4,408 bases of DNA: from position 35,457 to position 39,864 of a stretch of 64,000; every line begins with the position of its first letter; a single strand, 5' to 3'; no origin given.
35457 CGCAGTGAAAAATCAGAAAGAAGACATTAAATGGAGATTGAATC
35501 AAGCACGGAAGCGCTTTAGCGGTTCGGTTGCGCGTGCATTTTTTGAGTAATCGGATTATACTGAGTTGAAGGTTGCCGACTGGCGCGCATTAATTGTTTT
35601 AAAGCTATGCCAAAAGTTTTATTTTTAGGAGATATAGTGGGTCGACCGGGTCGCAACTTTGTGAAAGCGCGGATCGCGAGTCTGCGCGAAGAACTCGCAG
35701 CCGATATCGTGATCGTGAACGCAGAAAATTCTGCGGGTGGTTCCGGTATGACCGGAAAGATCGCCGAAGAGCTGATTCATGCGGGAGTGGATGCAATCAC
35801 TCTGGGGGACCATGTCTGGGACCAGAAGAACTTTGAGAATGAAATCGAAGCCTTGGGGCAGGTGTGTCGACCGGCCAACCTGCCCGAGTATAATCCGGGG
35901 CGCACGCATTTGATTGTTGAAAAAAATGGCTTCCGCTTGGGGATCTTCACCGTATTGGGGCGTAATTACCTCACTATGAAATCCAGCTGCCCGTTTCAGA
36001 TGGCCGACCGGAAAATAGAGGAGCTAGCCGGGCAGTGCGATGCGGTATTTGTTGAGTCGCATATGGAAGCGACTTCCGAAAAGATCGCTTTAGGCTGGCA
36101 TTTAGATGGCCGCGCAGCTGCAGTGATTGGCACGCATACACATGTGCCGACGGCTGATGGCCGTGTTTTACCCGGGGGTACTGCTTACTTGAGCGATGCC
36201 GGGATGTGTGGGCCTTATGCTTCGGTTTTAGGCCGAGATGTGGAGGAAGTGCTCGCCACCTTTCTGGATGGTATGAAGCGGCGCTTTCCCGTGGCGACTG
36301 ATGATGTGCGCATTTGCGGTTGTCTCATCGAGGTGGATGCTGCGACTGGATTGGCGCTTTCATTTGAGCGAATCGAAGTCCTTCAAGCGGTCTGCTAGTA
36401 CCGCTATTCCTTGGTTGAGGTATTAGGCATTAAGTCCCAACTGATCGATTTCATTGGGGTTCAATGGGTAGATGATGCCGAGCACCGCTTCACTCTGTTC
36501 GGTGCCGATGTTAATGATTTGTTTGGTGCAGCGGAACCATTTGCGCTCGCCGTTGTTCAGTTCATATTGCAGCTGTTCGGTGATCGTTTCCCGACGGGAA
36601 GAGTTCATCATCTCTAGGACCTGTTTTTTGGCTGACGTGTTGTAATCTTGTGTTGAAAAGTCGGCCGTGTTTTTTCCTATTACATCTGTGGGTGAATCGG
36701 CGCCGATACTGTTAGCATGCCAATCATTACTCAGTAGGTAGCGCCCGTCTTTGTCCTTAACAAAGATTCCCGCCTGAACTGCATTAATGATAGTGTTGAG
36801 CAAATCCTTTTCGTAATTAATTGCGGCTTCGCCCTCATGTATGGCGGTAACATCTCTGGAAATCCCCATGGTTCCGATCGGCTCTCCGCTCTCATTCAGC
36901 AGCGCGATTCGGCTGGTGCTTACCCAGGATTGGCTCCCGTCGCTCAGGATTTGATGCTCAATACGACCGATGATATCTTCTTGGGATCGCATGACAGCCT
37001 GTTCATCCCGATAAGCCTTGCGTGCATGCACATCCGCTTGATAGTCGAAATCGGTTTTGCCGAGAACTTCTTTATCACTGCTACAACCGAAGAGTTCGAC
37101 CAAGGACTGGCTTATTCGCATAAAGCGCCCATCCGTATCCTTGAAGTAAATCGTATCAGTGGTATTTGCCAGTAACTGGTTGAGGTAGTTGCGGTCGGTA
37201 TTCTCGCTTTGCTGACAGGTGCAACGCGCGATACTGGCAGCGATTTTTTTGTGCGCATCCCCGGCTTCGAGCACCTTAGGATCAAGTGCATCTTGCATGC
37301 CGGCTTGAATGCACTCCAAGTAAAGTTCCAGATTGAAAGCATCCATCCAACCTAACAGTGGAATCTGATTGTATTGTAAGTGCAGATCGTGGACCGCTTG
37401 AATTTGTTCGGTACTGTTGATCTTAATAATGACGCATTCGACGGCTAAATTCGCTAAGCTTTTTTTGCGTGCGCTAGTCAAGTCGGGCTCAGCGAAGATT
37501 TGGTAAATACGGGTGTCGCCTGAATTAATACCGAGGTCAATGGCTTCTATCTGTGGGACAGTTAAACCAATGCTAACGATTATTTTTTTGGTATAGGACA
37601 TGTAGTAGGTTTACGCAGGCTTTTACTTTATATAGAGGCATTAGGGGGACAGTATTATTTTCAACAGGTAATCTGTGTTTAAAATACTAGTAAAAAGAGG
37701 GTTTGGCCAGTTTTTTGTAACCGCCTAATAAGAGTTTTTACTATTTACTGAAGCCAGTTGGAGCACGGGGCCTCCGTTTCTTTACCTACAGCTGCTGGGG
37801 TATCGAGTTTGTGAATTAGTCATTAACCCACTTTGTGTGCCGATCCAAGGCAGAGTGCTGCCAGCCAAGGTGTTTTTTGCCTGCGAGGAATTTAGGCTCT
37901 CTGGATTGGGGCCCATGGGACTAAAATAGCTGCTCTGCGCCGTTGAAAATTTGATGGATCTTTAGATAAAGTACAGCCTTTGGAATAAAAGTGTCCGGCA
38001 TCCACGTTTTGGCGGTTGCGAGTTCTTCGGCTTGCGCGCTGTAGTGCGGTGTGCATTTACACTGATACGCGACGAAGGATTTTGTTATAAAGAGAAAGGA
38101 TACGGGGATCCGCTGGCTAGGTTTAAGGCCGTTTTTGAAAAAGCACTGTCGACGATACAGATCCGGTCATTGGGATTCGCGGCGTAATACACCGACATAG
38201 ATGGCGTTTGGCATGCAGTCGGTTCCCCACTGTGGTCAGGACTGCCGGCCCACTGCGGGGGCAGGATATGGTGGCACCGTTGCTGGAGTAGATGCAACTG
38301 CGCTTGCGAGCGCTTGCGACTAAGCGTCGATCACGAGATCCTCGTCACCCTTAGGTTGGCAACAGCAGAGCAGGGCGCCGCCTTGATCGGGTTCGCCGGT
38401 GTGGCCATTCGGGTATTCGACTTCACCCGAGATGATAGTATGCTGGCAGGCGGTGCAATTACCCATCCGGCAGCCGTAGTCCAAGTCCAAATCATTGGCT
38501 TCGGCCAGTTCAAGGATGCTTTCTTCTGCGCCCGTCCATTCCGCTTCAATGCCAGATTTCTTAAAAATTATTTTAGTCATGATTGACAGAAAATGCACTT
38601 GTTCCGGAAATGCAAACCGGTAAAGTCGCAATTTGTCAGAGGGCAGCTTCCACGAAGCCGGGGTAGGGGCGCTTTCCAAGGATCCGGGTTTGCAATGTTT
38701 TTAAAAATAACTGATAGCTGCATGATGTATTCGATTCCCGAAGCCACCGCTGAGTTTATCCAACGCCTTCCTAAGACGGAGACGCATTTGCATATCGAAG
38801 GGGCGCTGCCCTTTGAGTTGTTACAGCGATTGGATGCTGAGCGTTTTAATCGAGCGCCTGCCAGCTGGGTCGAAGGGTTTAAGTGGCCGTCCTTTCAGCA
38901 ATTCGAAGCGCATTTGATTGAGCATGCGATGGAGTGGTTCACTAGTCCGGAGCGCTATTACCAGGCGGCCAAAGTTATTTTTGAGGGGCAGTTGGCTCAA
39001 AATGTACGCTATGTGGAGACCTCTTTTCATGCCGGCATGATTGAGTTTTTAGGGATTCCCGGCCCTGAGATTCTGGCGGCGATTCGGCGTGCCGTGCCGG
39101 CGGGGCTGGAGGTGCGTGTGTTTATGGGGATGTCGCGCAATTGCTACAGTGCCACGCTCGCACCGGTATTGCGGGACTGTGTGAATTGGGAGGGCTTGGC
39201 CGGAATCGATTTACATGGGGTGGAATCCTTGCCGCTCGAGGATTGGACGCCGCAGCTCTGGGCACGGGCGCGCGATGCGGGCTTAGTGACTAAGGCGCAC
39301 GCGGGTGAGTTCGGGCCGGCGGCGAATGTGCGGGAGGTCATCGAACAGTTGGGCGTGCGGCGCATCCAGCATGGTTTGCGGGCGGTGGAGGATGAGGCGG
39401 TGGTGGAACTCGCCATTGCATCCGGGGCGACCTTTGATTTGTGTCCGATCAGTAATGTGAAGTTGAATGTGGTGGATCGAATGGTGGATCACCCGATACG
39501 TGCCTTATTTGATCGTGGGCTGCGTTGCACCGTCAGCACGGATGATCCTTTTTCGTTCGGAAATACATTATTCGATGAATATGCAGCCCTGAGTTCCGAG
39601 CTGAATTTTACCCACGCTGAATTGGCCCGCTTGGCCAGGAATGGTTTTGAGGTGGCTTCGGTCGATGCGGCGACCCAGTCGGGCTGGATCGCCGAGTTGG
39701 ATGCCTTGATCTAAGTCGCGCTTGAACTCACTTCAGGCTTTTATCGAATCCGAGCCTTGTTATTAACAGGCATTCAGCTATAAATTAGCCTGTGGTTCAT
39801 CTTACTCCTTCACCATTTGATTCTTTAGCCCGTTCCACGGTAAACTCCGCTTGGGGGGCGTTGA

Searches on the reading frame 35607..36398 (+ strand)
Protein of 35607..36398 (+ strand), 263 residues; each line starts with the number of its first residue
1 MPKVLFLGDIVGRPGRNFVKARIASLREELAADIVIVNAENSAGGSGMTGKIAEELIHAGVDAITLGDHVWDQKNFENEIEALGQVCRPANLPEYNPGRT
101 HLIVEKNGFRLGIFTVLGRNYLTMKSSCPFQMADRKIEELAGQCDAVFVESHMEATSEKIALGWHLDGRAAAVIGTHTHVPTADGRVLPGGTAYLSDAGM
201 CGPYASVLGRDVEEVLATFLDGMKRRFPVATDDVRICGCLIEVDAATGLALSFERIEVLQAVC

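Call 13: search_protein_families(library=pfam, proteins=[window:35607-36398:+], max_evalue=0.001)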
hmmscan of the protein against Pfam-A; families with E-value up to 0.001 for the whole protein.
window:35607-36398:+ (263 aa): 2 families
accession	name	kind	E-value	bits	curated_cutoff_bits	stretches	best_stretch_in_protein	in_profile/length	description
PF13277.11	YmdB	-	5e-93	311.5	27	1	5-256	1-253/253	YmdB-like protein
PF00149.33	Metallophos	-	0.00032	21.6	21.5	1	3-181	2-191/191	Calcineurin-like phosphoesterase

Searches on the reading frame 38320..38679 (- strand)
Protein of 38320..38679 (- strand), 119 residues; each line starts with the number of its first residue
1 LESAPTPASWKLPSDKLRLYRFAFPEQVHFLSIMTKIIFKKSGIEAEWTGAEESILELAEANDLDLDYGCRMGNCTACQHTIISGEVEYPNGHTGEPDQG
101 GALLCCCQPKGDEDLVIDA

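Call 75: search_protein_families(library=pfam, proteins=[window:38320-38679:-], max_evalue=0.01)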
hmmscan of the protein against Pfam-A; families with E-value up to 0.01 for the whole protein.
window:38320-38679:- (119 aa): 1 family
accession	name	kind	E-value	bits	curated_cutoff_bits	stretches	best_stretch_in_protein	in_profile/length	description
PF00111.32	Fer2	-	2e-11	44.1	21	1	43-110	7-77/77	2Fe-2S iron-sulfur cluster binding domain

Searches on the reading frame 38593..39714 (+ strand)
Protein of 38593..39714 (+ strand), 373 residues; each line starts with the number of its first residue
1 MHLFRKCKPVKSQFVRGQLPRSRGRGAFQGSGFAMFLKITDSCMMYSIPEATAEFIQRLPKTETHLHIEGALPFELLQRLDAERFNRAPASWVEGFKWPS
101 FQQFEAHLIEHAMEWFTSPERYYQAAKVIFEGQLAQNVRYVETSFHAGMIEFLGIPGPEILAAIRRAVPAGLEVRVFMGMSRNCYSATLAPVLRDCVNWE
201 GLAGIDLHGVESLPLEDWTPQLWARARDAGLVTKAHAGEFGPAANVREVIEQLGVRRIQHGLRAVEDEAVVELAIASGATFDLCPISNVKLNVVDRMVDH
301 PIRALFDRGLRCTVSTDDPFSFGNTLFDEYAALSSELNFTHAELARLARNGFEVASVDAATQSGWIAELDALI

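Call 13: search_protein_families(library=pfam, proteins=[window:38593-39714:+], max_evalue=0.001)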
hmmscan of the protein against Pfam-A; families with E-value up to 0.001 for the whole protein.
window:38593-39714:+ (373 aa): 2 families
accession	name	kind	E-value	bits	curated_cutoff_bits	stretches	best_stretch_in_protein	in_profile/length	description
PF00962.28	A_deaminase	-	7.3e-48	163.8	27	1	60-370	1-328/330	Adenosine deaminase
PF19326.5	AMP_deaminase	-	3.5e-07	29.4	27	1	231-367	452-587/630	AMP deaminase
